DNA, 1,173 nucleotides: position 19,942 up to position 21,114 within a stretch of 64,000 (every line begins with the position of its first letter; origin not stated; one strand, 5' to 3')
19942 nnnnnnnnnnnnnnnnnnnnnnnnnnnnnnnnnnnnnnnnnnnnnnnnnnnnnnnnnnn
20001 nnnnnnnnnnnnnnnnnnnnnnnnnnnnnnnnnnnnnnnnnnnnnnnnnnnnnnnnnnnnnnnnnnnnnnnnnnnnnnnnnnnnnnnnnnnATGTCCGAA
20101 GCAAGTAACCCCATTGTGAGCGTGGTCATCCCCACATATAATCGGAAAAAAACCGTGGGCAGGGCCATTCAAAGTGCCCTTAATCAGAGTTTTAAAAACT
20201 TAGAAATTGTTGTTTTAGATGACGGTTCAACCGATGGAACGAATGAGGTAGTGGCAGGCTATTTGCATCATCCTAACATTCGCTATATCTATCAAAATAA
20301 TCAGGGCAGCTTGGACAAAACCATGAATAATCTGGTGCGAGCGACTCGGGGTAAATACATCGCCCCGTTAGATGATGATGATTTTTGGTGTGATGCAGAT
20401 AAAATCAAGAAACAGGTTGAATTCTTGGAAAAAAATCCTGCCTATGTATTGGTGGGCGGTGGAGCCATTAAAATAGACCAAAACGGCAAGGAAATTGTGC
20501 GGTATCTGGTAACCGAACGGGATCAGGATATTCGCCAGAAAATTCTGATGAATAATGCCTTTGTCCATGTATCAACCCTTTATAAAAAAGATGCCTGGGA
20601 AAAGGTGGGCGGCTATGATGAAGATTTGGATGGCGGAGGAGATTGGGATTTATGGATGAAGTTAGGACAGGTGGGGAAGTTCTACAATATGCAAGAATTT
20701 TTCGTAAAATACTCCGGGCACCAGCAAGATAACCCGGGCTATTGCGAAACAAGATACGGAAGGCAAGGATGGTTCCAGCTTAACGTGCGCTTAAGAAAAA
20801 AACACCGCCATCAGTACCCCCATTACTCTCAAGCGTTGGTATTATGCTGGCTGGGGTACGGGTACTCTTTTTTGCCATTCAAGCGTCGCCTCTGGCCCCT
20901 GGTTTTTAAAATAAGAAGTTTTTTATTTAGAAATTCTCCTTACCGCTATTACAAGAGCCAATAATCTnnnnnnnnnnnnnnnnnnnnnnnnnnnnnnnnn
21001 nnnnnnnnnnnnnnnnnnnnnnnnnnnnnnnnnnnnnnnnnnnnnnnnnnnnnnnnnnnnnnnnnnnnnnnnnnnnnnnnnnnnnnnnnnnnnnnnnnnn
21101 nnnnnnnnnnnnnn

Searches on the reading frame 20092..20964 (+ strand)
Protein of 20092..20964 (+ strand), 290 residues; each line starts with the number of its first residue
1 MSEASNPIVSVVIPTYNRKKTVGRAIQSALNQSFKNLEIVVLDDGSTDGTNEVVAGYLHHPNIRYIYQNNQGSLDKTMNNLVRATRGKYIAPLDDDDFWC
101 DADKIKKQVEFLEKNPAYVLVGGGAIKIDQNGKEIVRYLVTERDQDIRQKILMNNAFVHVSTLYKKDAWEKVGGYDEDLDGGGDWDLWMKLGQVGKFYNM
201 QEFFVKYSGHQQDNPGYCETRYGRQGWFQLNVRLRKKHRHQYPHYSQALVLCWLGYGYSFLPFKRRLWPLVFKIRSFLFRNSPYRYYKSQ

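Call 5: search_protein_families(library=pfam, proteins=[window:20092-20964:+], max_evalue=0.01)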
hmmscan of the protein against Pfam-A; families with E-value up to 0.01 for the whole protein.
window:20092-20964:+ (290 aa): 5 families
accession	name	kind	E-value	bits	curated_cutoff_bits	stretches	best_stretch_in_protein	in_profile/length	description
PF00535.33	Glycos_transf_2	-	1e-31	110.6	23.3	1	10-152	1-145/168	Glycosyl transferase family 2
PF10111.15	Glyco_tranf_2_2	-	1.2e-14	54.9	27.3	1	10-207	1-215/276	Glycosyltransferase like family 2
PF13641.12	Glyco_tranf_2_3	-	1.3e-12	48.6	27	1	9-147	3-147/230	Glycosyltransferase like family 2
PF13704.12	Glyco_tranf_2_4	-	0.00056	20.8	27.5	1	22-102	7-87/98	Glycosyl transferase family 2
PF13632.12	Glyco_trans_2_3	-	0.0047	17.2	27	1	90-254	2-172/198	Glycosyl transferase family group 2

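Call 6: search_protein_families(library=ncbifam, proteins=[window:20092-20964:+], max_evalue=0.01)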
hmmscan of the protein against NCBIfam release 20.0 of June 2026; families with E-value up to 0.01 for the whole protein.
window:20092-20964:+ (290 aa): 28 families (the best 25 are shown)
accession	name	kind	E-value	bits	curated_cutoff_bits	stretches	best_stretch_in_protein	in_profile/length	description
NF053739.1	GlytfEpsEBac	equivalog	2.1e-34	118.7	450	1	7-206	1-201/265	glycosyltransferase EpsE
NF047683.1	TeichurnBiosyTuaG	equivalog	3.8e-26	92.2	400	1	5-211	4-207/252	teichuronic acid biosynthesis protein TuaG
NF041875.1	EPS_EpsD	equivalog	3e-21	76.2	370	1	9-196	1-194/325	exopolysaccharide biosynthesis glycosyltransferase EpsD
NF050050.1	ProtGlycPglI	equivalog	1.7e-19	70.4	500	1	7-205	2-199/306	GalNAc(5)-diNAcBac-PP-undecaprenol beta-1,3-glucosyltransferase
TIGR04440.1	glyco_TIGR04440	domain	1.7e-18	67.2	70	1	9-150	2-146/215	TIGR00180 family glycosyltransferase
TIGR03937.1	PgaC_IcaA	equivalog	1.1e-17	64.1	422.3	1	4-179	42-222/407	poly-beta-1,6-N-acetyl-D-glucosamine synthase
NF007482.0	PRK10073.1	equivalog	1.3e-17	63.9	423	1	4-98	3-97/334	glycosyltransferase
NF007453.0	PRK10018.1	equivalog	8.4e-15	55.2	382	1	5-101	4-101/280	colanic acid biosynthesis glycosyltransferase WcaA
TIGR04017.1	WcaA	equivalog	3e-14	53.3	495.75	1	5-101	3-100/279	colanic acid biosynthesis glycosyltransferase WcaA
TIGR03965.1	mycofact_glyco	equivalog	1.2e-13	50.8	280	1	4-196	71-268/467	mycofactocin biosynthesis glycosyltransferase MftF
NF041394.1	GtaseAglG_Halo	equivalog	5e-13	49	440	1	9-186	3-185/304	glucosyl-dolichyl phosphate glucuronosyltransferase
NF038302.1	EPS_HpsE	equivalog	3.8e-12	45.8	300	1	9-123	3-122/307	hormogonium polysaccharide biosynthesis glycosyltransferase HpsE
TIGR03111.1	glyc2_xrt_Gpos1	hypoth_equivalog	4.7e-11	42.1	363.95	1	5-131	47-174/439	TIGR03111 family XrtG-associated glycosyltransferase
NF038299.1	EPS_HpsN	equivalog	1.9e-10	40.2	425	1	7-123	1-117/317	hormogonium polysaccharide biosynthesis glycosyltransferase HpsN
TIGR04283.1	glyco_like_mftF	equivalog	2.2e-09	37.2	182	1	9-202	1-180/221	TIGR04283 family arsenosugar biosynthesis glycosyltransferase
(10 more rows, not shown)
